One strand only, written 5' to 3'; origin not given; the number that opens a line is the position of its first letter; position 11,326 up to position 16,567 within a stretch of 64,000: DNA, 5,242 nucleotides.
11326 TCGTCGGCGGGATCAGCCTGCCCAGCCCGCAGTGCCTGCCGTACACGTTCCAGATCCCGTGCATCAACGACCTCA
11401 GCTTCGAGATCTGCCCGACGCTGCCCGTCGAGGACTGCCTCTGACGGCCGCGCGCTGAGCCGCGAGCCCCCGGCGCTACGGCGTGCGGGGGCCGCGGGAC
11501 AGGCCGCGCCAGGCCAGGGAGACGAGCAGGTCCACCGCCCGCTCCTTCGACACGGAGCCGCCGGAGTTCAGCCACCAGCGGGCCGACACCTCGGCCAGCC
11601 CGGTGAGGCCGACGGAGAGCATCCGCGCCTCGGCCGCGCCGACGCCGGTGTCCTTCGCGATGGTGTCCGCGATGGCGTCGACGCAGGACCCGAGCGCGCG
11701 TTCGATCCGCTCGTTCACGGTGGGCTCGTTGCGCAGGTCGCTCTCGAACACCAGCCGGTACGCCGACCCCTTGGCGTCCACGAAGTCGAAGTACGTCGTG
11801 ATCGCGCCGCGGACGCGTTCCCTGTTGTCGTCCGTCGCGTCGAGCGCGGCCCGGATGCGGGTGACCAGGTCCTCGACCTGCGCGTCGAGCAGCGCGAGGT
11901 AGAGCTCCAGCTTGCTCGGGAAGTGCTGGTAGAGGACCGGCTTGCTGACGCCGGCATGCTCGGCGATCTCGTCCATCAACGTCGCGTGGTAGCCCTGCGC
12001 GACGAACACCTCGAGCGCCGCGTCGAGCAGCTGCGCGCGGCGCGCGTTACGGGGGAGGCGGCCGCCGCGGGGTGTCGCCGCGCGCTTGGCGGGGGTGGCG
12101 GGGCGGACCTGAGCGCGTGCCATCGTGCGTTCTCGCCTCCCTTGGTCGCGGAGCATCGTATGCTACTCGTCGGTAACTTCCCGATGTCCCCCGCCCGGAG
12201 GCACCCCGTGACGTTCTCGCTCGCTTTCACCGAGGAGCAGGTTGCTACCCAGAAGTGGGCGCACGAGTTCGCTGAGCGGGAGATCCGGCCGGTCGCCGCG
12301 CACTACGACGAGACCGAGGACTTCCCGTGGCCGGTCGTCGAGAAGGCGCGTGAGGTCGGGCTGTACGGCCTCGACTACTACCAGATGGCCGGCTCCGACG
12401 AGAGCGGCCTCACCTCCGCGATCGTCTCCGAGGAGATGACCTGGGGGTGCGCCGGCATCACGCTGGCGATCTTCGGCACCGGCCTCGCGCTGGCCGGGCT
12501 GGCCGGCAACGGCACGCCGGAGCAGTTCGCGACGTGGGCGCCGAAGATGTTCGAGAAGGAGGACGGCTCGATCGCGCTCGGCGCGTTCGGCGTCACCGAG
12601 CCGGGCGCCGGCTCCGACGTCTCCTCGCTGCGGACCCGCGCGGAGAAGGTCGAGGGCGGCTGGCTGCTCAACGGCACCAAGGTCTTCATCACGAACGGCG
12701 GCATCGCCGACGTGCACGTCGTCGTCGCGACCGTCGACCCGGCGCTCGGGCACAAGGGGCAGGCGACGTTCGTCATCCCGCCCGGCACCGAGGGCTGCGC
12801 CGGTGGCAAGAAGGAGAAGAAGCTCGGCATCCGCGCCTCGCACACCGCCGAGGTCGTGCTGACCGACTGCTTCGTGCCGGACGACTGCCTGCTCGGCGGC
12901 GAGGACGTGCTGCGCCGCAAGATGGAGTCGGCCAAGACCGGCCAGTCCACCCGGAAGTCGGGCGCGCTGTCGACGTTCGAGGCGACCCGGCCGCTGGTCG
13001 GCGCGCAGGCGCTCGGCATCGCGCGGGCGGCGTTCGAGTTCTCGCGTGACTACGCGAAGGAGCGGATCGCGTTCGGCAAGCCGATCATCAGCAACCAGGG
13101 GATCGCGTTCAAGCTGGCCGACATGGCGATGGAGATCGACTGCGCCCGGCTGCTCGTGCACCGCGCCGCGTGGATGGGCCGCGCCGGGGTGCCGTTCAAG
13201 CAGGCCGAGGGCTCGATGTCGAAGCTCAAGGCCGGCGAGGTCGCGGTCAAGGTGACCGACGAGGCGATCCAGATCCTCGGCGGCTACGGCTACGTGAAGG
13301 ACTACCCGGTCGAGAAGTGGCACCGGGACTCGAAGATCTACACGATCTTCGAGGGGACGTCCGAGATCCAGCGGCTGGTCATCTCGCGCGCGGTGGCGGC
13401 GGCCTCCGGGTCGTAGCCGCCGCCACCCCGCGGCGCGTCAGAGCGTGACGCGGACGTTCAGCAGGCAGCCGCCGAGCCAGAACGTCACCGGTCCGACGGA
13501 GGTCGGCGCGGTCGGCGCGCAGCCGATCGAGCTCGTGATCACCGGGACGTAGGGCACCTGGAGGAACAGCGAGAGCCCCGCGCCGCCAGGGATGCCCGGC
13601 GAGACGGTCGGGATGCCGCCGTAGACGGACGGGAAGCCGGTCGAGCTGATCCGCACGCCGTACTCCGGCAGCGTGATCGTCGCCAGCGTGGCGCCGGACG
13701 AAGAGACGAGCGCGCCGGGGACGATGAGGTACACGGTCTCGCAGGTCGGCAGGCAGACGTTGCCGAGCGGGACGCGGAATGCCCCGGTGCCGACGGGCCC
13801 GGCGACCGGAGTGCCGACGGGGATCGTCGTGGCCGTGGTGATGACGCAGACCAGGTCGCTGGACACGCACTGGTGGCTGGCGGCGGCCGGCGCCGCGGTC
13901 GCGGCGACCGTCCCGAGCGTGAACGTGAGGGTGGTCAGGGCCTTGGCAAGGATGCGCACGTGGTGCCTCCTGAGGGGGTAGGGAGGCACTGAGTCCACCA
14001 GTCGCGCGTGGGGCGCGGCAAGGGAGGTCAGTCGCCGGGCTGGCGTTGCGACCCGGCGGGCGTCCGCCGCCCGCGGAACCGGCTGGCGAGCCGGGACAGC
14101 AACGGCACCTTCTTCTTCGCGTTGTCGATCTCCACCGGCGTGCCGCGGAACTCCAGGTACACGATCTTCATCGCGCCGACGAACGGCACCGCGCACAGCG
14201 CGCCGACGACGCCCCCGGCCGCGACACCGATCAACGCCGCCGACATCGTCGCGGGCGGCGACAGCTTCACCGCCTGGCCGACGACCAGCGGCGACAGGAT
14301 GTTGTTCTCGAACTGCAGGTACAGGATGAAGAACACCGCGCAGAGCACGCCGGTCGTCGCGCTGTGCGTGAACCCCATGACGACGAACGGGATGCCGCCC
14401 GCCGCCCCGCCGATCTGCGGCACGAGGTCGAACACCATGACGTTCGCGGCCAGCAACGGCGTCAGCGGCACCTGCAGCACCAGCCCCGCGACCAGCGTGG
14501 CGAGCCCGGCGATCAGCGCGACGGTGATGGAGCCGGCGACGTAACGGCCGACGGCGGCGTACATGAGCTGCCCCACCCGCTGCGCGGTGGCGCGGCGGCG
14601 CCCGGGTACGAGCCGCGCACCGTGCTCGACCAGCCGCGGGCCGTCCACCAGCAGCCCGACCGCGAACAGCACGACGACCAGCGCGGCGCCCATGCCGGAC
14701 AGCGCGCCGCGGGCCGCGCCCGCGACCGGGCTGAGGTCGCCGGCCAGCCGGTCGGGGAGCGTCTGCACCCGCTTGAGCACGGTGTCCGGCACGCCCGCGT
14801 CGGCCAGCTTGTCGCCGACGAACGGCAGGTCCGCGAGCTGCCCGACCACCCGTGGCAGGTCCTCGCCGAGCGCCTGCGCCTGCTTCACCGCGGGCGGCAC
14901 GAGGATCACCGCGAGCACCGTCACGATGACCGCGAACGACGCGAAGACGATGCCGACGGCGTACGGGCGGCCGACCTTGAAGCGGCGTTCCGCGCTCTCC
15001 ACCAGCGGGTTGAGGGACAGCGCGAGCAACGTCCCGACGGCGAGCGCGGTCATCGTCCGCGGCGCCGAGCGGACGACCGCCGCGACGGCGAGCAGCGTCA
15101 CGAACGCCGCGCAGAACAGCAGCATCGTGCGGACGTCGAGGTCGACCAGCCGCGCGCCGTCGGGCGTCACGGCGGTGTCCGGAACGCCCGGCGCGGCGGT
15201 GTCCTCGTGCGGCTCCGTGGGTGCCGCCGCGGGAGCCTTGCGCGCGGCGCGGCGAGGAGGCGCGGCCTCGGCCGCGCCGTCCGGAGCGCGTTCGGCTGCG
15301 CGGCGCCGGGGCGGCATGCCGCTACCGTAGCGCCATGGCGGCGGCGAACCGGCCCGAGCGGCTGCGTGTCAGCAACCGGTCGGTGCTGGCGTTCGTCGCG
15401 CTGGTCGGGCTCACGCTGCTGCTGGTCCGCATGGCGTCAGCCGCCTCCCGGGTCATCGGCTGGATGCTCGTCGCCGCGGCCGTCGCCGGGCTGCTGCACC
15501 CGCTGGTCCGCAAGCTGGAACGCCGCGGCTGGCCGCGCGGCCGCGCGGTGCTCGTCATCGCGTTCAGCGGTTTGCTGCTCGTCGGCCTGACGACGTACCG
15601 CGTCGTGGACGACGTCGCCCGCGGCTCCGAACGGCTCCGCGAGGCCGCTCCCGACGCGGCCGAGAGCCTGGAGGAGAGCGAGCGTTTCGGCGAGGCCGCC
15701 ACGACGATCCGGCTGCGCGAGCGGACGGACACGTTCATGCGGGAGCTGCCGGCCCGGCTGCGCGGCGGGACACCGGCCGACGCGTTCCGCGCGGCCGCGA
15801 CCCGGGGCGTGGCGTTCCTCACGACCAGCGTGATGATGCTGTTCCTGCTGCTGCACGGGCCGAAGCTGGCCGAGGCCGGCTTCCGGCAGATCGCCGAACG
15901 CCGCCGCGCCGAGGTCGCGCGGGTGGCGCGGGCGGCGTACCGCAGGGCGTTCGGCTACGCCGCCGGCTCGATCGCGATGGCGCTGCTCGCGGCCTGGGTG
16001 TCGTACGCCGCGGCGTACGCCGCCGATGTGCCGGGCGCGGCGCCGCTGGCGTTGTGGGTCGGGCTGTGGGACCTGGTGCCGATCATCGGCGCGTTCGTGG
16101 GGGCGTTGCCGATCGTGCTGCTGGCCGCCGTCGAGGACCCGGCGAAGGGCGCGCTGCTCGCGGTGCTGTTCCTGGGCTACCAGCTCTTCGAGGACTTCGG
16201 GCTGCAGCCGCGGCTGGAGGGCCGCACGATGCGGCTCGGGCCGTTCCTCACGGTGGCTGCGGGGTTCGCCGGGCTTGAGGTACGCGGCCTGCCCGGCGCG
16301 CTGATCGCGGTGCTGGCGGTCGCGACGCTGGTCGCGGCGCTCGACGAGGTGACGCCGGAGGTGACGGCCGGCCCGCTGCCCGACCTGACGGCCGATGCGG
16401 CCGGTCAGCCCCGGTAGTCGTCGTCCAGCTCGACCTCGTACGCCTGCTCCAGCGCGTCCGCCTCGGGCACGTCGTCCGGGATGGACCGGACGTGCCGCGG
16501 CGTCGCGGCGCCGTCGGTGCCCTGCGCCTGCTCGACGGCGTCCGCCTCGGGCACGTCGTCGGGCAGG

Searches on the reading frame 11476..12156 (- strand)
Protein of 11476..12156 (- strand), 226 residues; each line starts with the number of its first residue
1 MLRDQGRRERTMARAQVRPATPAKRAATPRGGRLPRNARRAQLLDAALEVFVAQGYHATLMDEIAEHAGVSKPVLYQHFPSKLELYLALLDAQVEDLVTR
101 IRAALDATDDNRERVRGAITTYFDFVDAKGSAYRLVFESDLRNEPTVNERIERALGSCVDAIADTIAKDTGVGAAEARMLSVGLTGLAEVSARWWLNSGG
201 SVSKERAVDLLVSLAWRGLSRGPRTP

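Call 7: search_protein_families(library=ncbifam, proteins=[window:11476-12156:-], max_evalue=1)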
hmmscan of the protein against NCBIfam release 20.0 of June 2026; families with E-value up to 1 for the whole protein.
window:11476-12156:- (226 aa): 25 families
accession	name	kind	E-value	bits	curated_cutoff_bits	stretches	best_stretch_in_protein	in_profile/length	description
NF053731.1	TransRegFasRMycb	equivalog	1.1e-81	273.4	330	1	30-223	3-196/199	HTH-type transcriptional activator FasR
NF050111.1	TransRegSACE7040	equivalog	2.3e-16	60.3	250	1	39-219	2-182/186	SACE_7040 family transcriptional regulator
TIGR03613.1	RutR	equivalog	1.6e-14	54.2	368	1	37-168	7-137/202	pyrimidine utilization regulatory protein R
NF051852.1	efflux_TF_MtrR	exception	6.3e-14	52.2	280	1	40-139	12-112/205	multidrug efflux system transcriptional repressor MtrR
NF053878.1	FATransRegFadRBac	equivalog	2e-13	50.5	200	1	41-167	6-132/190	fatty acid metabolism transcriptional regulator FadR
NF041196.1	ScbR_bind_reg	equivalog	1.1e-12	48.5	150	1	40-108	8-76/191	ScbR family autoregulator-binding transcription factor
TIGR03968.1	mycofact_TetR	equivalog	1.4e-12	47.6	224.9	1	35-191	6-160/190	mycofactocin system transcriptional regulator MftR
TIGR03384.1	betaine_BetI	equivalog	1e-11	44.9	201.3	1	36-126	6-96/189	choline-binding transcriptional repressor BetI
NF011584.0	PRK15008.1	equivalog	1.9e-11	44.2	230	1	37-103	17-83/212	HTH-type transcriptional regulator RutR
NF001978.0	PRK00767.1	equivalog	2.9e-11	43.6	118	1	37-130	8-102/197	transcriptional regulator BetI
NF033703.1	transcr_KstR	equivalog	1.2e-10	41.3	280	1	37-119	6-88/185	cholesterol catabolism transcriptional regulator KstR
NF007015.0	PRK09480.1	equivalog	4.5e-09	36.2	120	1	36-144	8-116/197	nucleoid occlusion factor SlmA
NF007949.0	PRK10668.1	equivalog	6.7e-09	35.5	271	1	39-97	12-73/216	multidrug efflux transporter transcriptional repressor AcrR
NF008402.0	PRK11202.1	equivalog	2.6e-08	33.8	151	1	39-179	12-153/211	HTH-type transcriptional repressor FabR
NF051457.1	acryl_TF_AcuR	equivalog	5.2e-07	29.1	247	1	30-109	9-88/204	acrylate utilization transcriptional regulator AcuR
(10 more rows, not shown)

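Call 8: search_protein_families(library=pfam, proteins=[window:11476-12156:-], max_evalue=1)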
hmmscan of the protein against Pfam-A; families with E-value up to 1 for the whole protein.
window:11476-12156:- (226 aa): 5 families
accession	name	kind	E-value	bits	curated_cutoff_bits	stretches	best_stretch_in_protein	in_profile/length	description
PF00440.29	TetR_N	-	3.1e-19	68.9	24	1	43-89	1-47/47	Bacterial regulatory proteins, tetR family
PF19344.4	TetR_C_32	-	9.4e-10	39.2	27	1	101-220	2-128/139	Tetracyclin repressor-like, C-terminal domain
PF21943.1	TetR_C_46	-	1.4e-07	32.2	27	1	112-218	2-109/109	Tetracyclin repressor-like, C-terminal domain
PF17932.6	TetR_C_24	-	0.0016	19.1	26.4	1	109-219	2-114/114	Tetracyclin repressor-like, C-terminal domain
PF13022.12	HTH_Tnp_1_2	-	0.046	14.3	27.9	1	47-100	15-66/122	Helix-turn-helix of insertion element transposase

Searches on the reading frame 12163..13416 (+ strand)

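Call 18: search_protein_families(library=pfam, proteins=[window:12163-13416:+], max_evalue=0.001)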
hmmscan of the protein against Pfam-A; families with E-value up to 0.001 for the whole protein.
window:12163-13416:+ (417 aa): 4 families
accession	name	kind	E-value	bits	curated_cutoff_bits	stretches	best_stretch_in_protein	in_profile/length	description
PF00441.29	Acyl-CoA_dh_1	-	8.9e-49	165.9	22.4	1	268-411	7-149/150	Acyl-CoA dehydrogenase, C-terminal domain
PF02770.24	Acyl-CoA_dh_M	-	5.9e-23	81.3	33.3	1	141-236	1-97/97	Acyl-CoA dehydrogenase, middle domain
PF08028.16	Acyl-CoA_dh_2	-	6.9e-22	78.6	22.7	1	279-400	3-133/134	Acyl-CoA dehydrogenase, C-terminal domain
PF02771.21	Acyl-CoA_dh_N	-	8.7e-20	71.6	22.9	1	23-132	1-112/113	Acyl-CoA dehydrogenase, N-terminal domain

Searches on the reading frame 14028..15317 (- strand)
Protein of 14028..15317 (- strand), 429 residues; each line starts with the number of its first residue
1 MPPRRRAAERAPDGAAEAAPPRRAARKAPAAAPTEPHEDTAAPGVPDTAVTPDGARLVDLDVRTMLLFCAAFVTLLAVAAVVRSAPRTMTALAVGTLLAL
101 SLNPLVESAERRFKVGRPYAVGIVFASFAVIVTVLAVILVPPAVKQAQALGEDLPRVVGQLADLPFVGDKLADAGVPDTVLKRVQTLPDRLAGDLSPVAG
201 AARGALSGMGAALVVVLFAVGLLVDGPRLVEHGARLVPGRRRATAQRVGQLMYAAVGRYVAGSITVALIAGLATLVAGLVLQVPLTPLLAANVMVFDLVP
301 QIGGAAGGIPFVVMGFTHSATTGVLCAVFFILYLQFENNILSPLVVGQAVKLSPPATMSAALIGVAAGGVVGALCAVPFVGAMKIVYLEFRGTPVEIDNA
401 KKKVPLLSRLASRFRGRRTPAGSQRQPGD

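Call 18: search_protein_families(library=pfam, proteins=[window:14028-15317:-], max_evalue=0.001)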
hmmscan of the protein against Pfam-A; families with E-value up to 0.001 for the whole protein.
window:14028-15317:- (429 aa): 1 family
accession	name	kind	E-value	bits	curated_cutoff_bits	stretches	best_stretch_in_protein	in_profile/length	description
PF01594.21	AI-2E_transport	-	5.5e-47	161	34.3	1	71-389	4-325/327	AI-2E family transporter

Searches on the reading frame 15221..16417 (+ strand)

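Call 18: search_protein_families(library=pfam, proteins=[window:15221-16417:+], max_evalue=0.001)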
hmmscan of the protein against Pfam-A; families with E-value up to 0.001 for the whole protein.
window:15221-16417:+ (398 aa): 1 family
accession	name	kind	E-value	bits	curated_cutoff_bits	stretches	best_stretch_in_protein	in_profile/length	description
PF01594.21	AI-2E_transport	-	1.4e-42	146.5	34.3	1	57-377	3-326/327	AI-2E family transporter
